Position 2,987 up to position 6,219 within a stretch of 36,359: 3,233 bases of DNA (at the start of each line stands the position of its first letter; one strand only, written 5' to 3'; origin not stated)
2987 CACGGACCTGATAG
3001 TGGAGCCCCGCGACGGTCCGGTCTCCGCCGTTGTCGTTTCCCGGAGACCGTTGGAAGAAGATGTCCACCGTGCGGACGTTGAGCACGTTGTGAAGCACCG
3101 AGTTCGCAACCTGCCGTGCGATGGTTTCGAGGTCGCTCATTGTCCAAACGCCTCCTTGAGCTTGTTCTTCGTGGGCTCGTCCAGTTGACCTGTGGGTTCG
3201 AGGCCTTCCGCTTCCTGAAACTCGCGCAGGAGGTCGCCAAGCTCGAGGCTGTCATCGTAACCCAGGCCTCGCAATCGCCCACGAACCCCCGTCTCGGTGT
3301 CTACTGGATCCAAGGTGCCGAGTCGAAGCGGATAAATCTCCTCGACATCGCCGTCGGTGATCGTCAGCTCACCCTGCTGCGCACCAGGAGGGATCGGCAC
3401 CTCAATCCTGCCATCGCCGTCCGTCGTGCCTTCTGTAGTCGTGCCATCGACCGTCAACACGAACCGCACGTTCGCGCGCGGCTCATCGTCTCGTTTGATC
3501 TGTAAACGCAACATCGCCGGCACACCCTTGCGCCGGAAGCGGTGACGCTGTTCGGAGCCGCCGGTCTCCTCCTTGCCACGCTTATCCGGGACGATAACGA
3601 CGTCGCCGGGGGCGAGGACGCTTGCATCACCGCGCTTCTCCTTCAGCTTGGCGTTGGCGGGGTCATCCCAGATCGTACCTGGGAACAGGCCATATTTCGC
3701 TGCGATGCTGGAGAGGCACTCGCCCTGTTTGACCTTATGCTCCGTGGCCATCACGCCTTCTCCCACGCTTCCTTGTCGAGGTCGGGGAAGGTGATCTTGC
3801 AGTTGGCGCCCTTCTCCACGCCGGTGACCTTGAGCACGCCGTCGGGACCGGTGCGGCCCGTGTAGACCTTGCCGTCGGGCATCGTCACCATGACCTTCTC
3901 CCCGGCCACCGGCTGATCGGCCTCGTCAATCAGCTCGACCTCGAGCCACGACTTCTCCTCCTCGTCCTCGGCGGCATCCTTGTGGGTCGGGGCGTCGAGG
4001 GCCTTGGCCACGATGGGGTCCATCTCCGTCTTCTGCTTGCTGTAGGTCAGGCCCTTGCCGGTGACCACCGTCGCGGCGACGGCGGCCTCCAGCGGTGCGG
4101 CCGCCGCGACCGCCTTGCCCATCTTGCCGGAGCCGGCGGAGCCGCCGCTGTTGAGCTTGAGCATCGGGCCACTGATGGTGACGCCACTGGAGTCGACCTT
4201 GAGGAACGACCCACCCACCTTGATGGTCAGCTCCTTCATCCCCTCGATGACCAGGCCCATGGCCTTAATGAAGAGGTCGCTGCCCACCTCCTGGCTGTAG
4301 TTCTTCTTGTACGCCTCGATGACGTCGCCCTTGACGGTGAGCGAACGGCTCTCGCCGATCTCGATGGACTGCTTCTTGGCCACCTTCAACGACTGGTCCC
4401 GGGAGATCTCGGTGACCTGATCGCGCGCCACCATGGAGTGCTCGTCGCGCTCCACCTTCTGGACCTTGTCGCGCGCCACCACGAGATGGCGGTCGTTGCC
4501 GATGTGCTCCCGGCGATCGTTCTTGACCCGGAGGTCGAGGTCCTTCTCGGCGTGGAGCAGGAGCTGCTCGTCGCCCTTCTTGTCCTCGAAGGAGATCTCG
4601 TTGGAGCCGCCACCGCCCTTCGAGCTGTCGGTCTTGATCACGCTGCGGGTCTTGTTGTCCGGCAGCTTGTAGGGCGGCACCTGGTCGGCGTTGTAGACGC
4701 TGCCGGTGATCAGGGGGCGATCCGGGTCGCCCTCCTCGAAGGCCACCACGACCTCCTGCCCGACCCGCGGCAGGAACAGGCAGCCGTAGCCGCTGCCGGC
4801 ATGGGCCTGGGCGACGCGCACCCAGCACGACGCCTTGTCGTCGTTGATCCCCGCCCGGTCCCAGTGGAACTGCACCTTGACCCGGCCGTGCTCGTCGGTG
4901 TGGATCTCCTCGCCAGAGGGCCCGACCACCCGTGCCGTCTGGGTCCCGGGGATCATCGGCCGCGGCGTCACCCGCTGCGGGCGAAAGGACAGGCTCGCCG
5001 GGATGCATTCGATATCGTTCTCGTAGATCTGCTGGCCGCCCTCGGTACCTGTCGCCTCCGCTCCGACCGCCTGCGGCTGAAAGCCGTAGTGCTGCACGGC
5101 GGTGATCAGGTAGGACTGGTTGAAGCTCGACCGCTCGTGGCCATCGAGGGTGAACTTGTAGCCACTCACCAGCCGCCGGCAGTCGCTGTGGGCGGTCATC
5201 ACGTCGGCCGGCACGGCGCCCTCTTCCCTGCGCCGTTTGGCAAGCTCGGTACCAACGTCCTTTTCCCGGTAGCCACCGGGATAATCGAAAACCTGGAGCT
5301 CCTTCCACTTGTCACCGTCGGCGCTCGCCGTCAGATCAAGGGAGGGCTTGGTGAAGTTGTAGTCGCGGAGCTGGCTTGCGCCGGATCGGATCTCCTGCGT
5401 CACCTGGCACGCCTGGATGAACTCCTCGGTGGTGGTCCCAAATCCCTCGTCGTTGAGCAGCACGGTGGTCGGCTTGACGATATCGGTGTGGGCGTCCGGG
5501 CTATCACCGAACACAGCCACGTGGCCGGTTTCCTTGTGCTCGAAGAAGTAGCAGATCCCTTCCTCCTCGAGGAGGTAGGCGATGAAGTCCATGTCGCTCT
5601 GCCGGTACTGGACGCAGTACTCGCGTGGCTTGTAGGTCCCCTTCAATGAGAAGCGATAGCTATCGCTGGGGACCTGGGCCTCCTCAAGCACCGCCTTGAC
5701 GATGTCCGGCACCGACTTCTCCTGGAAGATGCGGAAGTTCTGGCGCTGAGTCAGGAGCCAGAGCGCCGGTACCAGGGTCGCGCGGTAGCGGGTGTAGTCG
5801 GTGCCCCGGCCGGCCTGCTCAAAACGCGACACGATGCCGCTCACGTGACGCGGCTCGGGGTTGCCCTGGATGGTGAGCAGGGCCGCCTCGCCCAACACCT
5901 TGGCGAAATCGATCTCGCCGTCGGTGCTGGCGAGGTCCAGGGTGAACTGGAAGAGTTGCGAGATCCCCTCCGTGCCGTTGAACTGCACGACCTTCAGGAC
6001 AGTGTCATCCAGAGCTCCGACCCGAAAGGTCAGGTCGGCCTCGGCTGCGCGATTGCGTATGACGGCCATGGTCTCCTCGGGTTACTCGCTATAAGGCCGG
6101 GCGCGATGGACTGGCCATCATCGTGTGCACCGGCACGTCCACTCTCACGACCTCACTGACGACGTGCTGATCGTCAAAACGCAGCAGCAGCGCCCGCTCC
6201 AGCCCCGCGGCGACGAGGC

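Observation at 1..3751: Five-gene module translationally coupled to vgrG: candidate new cargo effector and immunity unit aimed at the cell envelope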

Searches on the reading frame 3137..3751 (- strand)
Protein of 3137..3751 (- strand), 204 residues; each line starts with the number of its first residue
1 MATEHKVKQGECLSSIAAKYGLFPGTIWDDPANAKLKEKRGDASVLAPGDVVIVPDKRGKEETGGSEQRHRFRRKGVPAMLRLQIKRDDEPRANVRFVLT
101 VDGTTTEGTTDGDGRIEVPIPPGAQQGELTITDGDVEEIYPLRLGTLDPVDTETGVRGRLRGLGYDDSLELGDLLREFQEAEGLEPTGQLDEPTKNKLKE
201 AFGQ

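Call 5: search_protein_families(library=pfam, proteins=[window:3137-3751:-], max_evalue=0.1)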
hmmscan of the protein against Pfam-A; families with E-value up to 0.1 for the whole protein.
window:3137-3751:- (204 aa): 2 families
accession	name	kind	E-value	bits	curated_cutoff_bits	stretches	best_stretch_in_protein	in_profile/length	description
PF01476.26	LysM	-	0.00048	20.5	20.9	1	5-29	1-25/43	LysM domain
PF01471.23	PG_binding_1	-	0.0014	19.2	23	1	175-198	34-57/57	Putative peptidoglycan binding domain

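Call 6: search_protein_families(library=ncbifam, proteins=[window:3137-3751:-], max_evalue=0.1)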
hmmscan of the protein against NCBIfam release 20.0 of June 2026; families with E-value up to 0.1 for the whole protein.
window:3137-3751:- (204 aa): 1 family
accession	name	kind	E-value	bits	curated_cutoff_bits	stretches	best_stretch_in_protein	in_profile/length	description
NF033510.3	Ca_tandemer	repeat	0.092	13.1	50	0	98-131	47-84/96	Ca2+-stabilized repeat-containing adhesin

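Call 18: find_homologous_proteins(query=window:3137-3751:-)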
Query window:3137-3751:- (204 aa): 132 proteins with E <= 0.001 among 551 candidates; the best 120 are listed.
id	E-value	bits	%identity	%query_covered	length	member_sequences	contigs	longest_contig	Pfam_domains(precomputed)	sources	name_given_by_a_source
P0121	8.9e-130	449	100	100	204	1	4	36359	-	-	-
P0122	5.2e-108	378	81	100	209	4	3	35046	-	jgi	jgi:N-acetylmuramoyl-L-alanine amidase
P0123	2.7e-77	277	61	100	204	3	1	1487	-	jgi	jgi:hypothetical protein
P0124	1.2e-75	272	59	100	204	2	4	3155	PF01471.24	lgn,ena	-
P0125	1.0e-74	269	63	100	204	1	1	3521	PF01471.24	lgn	-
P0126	1.2e-74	269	59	100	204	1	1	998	PF01476.27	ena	-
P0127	4.7e-69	250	59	99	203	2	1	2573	PF01471.24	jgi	jgi:murein L,D-transpeptidase YcbB/YkuD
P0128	3.9e-65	238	59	98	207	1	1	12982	PF01471.24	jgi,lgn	-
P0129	2.1e-64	235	56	98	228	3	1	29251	-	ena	-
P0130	8.8e-64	233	53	100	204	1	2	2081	PF01471.24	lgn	-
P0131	7.8e-63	230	52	99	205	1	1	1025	PF01471.24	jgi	jgi:hypothetical protein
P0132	2.2e-62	229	56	100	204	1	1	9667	-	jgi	-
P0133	9.5e-59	217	51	100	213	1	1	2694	PF01471.24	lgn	-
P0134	9.7e-59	217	55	100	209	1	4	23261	PF01476.27,PF01471.24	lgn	-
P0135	2.7e-58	215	52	98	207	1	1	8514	PF01471.24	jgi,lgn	-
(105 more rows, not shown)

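Call 53: search_solved_structures(query=A3, max_evalue=1, show_alignments=0)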
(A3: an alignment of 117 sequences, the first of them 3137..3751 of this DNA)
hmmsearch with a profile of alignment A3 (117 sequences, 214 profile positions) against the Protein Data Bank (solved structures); distinct sequences matched with E-value up to 1: 32.
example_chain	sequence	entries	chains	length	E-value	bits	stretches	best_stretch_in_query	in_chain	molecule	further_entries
4c2e_A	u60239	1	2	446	8.8e-06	28.4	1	162-211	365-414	CARBOXY-TERMINAL PROCESSING PROTEASE CTPB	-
4c2h_A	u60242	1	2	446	8.8e-06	28.4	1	162-211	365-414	CARBOXY-TERMINAL PROCESSING PROTEASE CTPB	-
4c2g_A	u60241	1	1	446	9.5e-06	28.3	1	162-211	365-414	CARBOXY-TERMINAL PROCESSING PROTEASE CTPB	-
4c2c_A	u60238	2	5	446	9.5e-06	28.3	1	162-211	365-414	CARBOXY-TERMINAL PROCESSING PROTEASE CTPB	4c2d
4c2f_A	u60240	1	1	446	9.5e-06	28.3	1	162-211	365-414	CARBOXY-TERMINAL PROCESSING PROTEASE CTPB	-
6tci_A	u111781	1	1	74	1.2e-05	28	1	159-211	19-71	Spore cortex-lytic enzyme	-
8i2e_B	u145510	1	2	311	7e-05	25.5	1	5-29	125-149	Probable peptidoglycan endopeptidase LytE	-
4lpq_A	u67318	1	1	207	0.00011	24.8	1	159-210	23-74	ErfK/YbiS/YcfS/YnhG family protein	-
4fet_B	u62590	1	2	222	0.00012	24.7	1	159-211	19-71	Spore cortex-lytic enzyme prepeptide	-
4xxt_A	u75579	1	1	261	0.00012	24.7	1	156-210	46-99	Fusion of predicted Zn-dependent amidase/peptidase (Cell wall hydrolase/DD-carboxypeptidas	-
4uz2_A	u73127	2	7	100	0.0005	22.7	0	6-30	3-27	CELL WALL-BINDING ENDOPEPTIDASE-RELATED PROTEIN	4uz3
8da2_A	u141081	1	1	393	0.0015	21.2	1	163-211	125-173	L,D-transpeptidase family protein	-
9g8s_T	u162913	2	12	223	0.0034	20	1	5-60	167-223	Peptidoglycan-binding LysM protein | gp61 - Tail tube initiator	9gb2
9emm_E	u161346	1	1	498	0.0045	19.6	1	159-213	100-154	Putative OxPP cycle protein OpcA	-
5tv7_A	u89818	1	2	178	0.0054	19.3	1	158-210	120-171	Putative peptidoglycan-binding/hydrolysing protein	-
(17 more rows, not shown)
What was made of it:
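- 3137..3751 (-): G1 (204 aa): LysM, an Ig-like beta-sandwich and PG_binding_1, with no signal peptide. Predicted adaptor or co-effector linking VgrG to the cargo. LysM and PG_binding_1 are supported by calls 5, 18 and 53.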

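Call 58: predict_structure(alignment_id=A3)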
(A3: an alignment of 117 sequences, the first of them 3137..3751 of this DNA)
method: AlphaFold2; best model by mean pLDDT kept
length: 204 residues; sequences in the alignment: 117
mean_pLDDT: 89.0   pTM: 0.71
mean pLDDT of the five models: 89.0, 88.8, 87.2, 85.3, 84.6
residues with pLDDT >= 90: 113; 70-90: 84; 50-70: 7; < 50: 0
segments of 3 or more residues with pLDDT < 50: none
pLDDT, mean of each block of 10 residues (from residue 1): 90 90 91 95 90 89 74 68 88 95 93 92 89 90 85 90 88 96 95 94 84
secondary structure, 60 per line:
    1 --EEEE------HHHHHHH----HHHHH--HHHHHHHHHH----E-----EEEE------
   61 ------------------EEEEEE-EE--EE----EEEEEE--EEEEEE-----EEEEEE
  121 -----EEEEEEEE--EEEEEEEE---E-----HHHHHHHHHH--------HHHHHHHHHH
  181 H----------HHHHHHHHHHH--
elements in order: E3-6 H13-19 H24-28 H31-40 E51-54 E79-84 E96-101 E104-109 E115-120 E126-133 E136-143 H153-162 H171-181 H192-202
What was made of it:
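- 3137..3751 (-): AF2 pLDDT is 89, with three domains (call 58).
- Checked: Both domains are confirmed by the precomputed Pfam hits of its homologues (call 18), by a family profile against PDB (CtpB PG-binding domain 8.8e-6, LytE LysM 7e-5; call 53) and by the AF2 model (pLDDT 89; call 58).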

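Call 61: fold_search(model_id=the predicted structure, library=pdb)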
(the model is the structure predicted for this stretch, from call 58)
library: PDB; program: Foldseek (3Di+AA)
matches with E <= 10: 1538; with E <= 0.001: 0
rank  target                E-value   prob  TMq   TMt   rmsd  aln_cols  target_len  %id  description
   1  7sko_D                4.3e-03  1.00  0.23  0.57   3.4        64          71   23  De novo synthetic protein DIG8-CC (orthogonal space group) (released 2022-10-12)
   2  3fcg_A                5.8e-03  1.00  0.26  0.60   4.0        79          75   18  Crystal Structure Analysis of the Middle Domain of the Caf1A Usher (released 2008-12-16)
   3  7skn_A                7.0e-03  1.00  0.25  0.58   5.3        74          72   26  De novo synthetic protein DIG8-CC (tetragonal space group) (released 2022-10-12)
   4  7skn_B                8.8e-03  1.00  0.25  0.58   3.1        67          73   25  De novo synthetic protein DIG8-CC (tetragonal space group) (released 2022-10-12)
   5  9u61_E                8.8e-03  0.98  0.23  0.04   6.7        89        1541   25  CP/MBL pathways C3 convertase C4b2a and C3 complex (released 2026-01-14)
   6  9u60_E                1.5e-02  1.00  0.27  0.04   3.7        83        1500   18  C3 convertases zymogen C4b2 in loading state (released 2026-01-14)
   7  6x6q_A                1.9e-02  1.00  0.30  0.13   3.9        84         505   13  Peptide-bound structure of Marinomonas primoryensis peptide-binding domain (released 2021-09-01)
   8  4v4c_B                2.0e-02  1.00  0.29  0.22   2.8        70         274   10  Crystal Structure of Pyrogallol-Phloroglucinol Transhydroxylase from Pelobacter acidigallici (released 2014-07-09)
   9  6x5v_A                2.0e-02  1.00  0.29  0.13   4.0        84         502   14  Peptide-bound structure of Marinomonas primoryensis peptide-binding domain (released 2021-09-01)
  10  6sjl_A                2.0e-02  0.47  0.15  0.09  21.9       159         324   13  Structure of the Tle1 effector bound to the VgrG spike from the Type 6 secretion system (released 2020-04-29)
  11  4npj_B                2.3e-02  0.82  0.20  0.16  12.2       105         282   14  Extended-Synaptotagmin 2, C2A- and C2B-domains (released 2014-01-29)
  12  1cwv                  3.1e-02  0.99  0.24  0.12   4.9        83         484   13  CRYSTAL STRUCTURE OF INVASIN: A BACTERIAL INTEGRIN-BINDING PROTEIN (released 1999-10-13)
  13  4s3q_A                3.5e-02  1.00  0.27  0.09   4.7        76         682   18  Amylomaltase MalQ from Escherichia coli in complex with maltose (released 2015-07-08)
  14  4s3p_B                4.4e-02  0.99  0.27  0.08  14.0        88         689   18  Amylomaltase MalQ from Escherichia coli, apo structure (released 2015-07-08)
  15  5k8g                  4.4e-02  0.98  0.25  0.11  10.2       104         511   12  Crystal structure of a putative peptide-binding domain of MpAFP (released 2017-09-06)
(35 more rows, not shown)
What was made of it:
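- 3137..3751 (-): The middle domain is Ig-like by Foldseek (call 61).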

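Call 64: find_related_loci(query=A4, collection=genome_contigs, flank=6000)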
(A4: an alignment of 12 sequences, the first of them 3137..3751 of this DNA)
Query A4 (204 aa) in genome_contigs; peptide patterns used: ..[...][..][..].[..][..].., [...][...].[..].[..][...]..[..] (x = any residue, [..] = any of these).
177 stretches matched a pattern; 134 encode a relative of the query (tblastn E <= 1e-3); the best 80 are kept; 77 distinct loci.
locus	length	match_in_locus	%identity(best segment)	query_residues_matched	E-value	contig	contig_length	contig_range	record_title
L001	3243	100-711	81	1-204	2e-114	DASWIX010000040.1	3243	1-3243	MAG TPA_asm: Gemmatimonadales bacterium isolate SMAG_U2880 k141_117386, whole genome shotgun sequence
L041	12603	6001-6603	54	4-204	5e-70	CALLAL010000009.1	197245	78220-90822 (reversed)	MAG: uncultured bacterium isolate N1_Bin_METABAT__110_1 genome assembly, contig: c_000001387396, whole genome shotgun se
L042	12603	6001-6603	52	4-204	1e-67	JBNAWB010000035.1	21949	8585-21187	MAG: Thermodesulfobacteriota bacterium isolate Kamch4342-D-MF-053 bin28.fa-35, whole genome shotgun sequence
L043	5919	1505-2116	53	5-203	2e-66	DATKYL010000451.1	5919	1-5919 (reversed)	MAG TPA_asm: Acidobacteriota bacterium isolate SMAG_U14218 k141_1609604, whole genome shotgun sequence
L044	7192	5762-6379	51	4-204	4e-65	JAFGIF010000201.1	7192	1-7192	MAG: Deltaproteobacteria bacterium isolate Zod_Metabat.184 k87_4697980, whole genome shotgun sequence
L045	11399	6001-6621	52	1-203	4e-65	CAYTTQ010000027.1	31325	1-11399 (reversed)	MAG TPA_asm: uncultured Desulfobacterales bacterium isolate binchicken_co17_432 genome assembly, contig: NODE_3990_lengt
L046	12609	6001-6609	50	3-204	1e-64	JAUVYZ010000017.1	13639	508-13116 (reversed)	MAG: Phycisphaerae bacterium isolate CSMAG_1255 CSMAG_1255_k141_898346_length_13639_cov_9.0000, whole genome shotgun seq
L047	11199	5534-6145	52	1-204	1e-64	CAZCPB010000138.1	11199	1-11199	MAG TPA_asm: uncultured Phycisphaeraceae bacterium isolate binchicken_co235_156 genome assembly, contig: NODE_13970_leng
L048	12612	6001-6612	50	1-204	5e-62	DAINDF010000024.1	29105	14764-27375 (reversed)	MAG TPA_asm: Phycisphaerales bacterium isolate CTOTU46463 NODE_386_length_29105_cov_6.968571, whole genome shotgun seque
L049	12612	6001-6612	51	1-204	4e-60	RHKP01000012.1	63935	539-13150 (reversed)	MAG: Cyanobacteria bacterium CYA N2_1.scaffold_168, whole genome shotgun sequence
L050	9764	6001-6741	43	1-203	8e-60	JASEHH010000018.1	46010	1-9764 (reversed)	MAG: Thermodesulfobacteriota bacterium isolate Yes70-18 NODE_205_length_46010_cov_65.281580, whole genome shotgun sequen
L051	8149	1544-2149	51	4-201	1e-59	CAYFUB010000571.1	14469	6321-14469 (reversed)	MAG TPA_asm: uncultured Pirellulales bacterium isolate ERP108616_co1_197 genome assembly, contig: k119_622365, whole gen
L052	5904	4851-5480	50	1-200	7e-59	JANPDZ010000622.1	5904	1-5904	MAG: Acidobacteriota bacterium isolate VAR_78_metabat_320 VAR_78_k141_2919589, whole genome shotgun sequence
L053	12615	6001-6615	49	4-203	1e-58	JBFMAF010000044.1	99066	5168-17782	MAG: Acidobacteriota bacterium isolate MAG131 MAG131_44, whole genome shotgun sequence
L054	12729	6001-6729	46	1-203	1e-58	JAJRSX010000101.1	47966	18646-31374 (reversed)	MAG: bacterium isolate Dive96_bin1.162 k141_2568460, whole genome shotgun sequence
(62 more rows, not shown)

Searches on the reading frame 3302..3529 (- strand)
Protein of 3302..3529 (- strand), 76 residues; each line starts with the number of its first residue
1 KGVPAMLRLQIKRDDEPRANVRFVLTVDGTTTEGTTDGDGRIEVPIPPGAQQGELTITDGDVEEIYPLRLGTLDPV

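Call 70: search_protein_families(library=pfam, proteins=[window:3302-3529:-], max_evalue=10)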
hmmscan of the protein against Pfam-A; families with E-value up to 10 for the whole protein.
window:3302-3529:- (76 aa): 1 family
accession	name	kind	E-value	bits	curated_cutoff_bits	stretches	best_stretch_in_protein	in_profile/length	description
PF17789.7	MG4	-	0.13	12.9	24.7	1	12-58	24-72/95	Macroglobulin domain MG4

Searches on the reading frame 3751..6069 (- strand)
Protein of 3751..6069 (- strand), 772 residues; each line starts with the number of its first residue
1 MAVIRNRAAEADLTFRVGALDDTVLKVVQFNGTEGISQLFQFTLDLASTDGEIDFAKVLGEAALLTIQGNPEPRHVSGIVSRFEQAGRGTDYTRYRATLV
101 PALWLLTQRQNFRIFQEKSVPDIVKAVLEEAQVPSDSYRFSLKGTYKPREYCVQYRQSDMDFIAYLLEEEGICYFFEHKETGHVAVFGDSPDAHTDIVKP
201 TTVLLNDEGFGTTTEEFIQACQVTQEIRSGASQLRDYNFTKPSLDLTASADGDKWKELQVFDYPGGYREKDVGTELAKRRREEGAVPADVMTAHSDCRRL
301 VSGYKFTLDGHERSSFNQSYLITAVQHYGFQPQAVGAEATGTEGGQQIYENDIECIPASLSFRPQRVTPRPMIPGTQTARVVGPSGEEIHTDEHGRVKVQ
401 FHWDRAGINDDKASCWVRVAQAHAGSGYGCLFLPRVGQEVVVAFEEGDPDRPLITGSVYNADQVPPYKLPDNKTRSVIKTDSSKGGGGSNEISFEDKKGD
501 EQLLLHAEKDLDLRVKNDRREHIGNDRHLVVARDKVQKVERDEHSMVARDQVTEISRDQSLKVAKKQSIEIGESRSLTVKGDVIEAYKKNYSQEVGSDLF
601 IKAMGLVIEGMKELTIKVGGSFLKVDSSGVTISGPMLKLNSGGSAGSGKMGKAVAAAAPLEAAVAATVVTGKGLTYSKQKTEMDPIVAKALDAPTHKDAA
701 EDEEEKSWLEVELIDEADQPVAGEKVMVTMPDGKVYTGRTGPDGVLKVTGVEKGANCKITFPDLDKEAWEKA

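Call 5: search_protein_families(library=pfam, proteins=[window:3751-6069:-], max_evalue=0.1)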
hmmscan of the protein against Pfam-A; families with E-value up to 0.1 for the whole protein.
window:3751-6069:- (772 aa): 5 families
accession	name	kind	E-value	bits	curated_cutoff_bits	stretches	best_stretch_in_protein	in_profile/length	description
PF05954.17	Phage_GPD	-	7.5e-94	314.8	30.1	1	33-331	1-303/305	Phage tail baseplate hub (GPD)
PF22178.3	Gp5_trimer_C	-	8.7e-32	110.1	30.9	1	476-582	1-107/112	Bacteriophage T4 gp5 C-terminal trimerisation domain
PF04717.18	Phage_base_V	-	9.7e-19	68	23.8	1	391-459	11-75/75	Type VI secretion system/phage-baseplate injector OB domain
PF20093.5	DUF6484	-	3.1e-08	34.6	27.6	1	389-456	5-59/61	Domain of unknown function (DUF6484)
PF02369.22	Big_1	-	0.012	16.1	34.9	0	697-749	9-65/93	Bacterial Ig-like domain (group 1)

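Call 6: search_protein_families(library=ncbifam, proteins=[window:3751-6069:-], max_evalue=0.1)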
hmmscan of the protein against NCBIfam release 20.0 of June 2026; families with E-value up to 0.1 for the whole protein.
window:3751-6069:- (772 aa): 5 families
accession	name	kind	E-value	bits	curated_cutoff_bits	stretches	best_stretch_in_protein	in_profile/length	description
TIGR03361.1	VI_Rhs_Vgr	subfamily_domain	1.1e-193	644.5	186.35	1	15-528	3-513/513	type VI secretion system tip protein TssI/VgrG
TIGR01646.1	vgr_GE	subfamily_domain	4.8e-132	441.3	121.8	1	26-510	2-480/480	type VI secretion system tip protein VgrG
NF033848.1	VgrG_rel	hypoth_equivalog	3.9e-20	71.6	275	1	370-522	371-516/547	VgrG-related protein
NF046078.1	STM4504_CBY0614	subfamily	0.0039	16.5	150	1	168-221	120-169/281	STM4504/CBY_0614 family protein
TIGR01644.1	phage_P2_V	subfamily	0.051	13.1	46.75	0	415-468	34-86/192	phage baseplate assembly protein V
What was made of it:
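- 3751..6069 (-): VgrG spike (772 aa). It has gp27/gp5 domains plus a C-terminal beta-rich domain of about 70 aa (residues ~700-772, window ~3754-3970), the likely docking site for G1. TIGR03361 E=1e-193 and Phage_GPD 7.5e-94 (calls 5, 6).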

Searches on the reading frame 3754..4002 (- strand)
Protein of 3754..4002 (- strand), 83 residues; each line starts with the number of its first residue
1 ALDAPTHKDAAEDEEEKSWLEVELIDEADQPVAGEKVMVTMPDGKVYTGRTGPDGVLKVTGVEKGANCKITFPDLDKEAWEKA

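Call 70: search_protein_families(library=pfam, proteins=[window:3754-4002:-], max_evalue=10)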
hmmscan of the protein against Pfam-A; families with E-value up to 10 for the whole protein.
window:3754-4002:- (83 aa): 6 families
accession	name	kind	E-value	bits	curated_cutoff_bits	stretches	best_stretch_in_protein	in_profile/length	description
PF09134.16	Invasin_D3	-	0.0015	19.4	33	1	8-60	12-66/98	Invasin, domain 3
PF02369.22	Big_1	-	0.0052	17.3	34.9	1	8-60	9-65/93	Bacterial Ig-like domain (group 1)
PF13620.12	CarboxypepD_reg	-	0.008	16.9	32.3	1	24-65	6-48/82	Carboxypeptidase regulatory-like domain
PF12320.13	SbcD_C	-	0.084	13.8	24.4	1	12-43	18-49/94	Type 5 capsule protein repressor C-terminal domain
PF24025.1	Ig_DR_A0283-like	-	0.16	12.8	27.1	1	20-66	9-57/102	DR_A0283-like, Ig-like domain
PF01840.22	TCL1_MTCP1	-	0.18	11.9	25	1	10-55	24-69/116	TCL1/MTCP1 family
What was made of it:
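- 3751..6069 (-): The C-terminal domain gives only weak Ig-like hits: Invasin_D3 0.0015, Big_1, CarboxypepD_reg (call 70).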
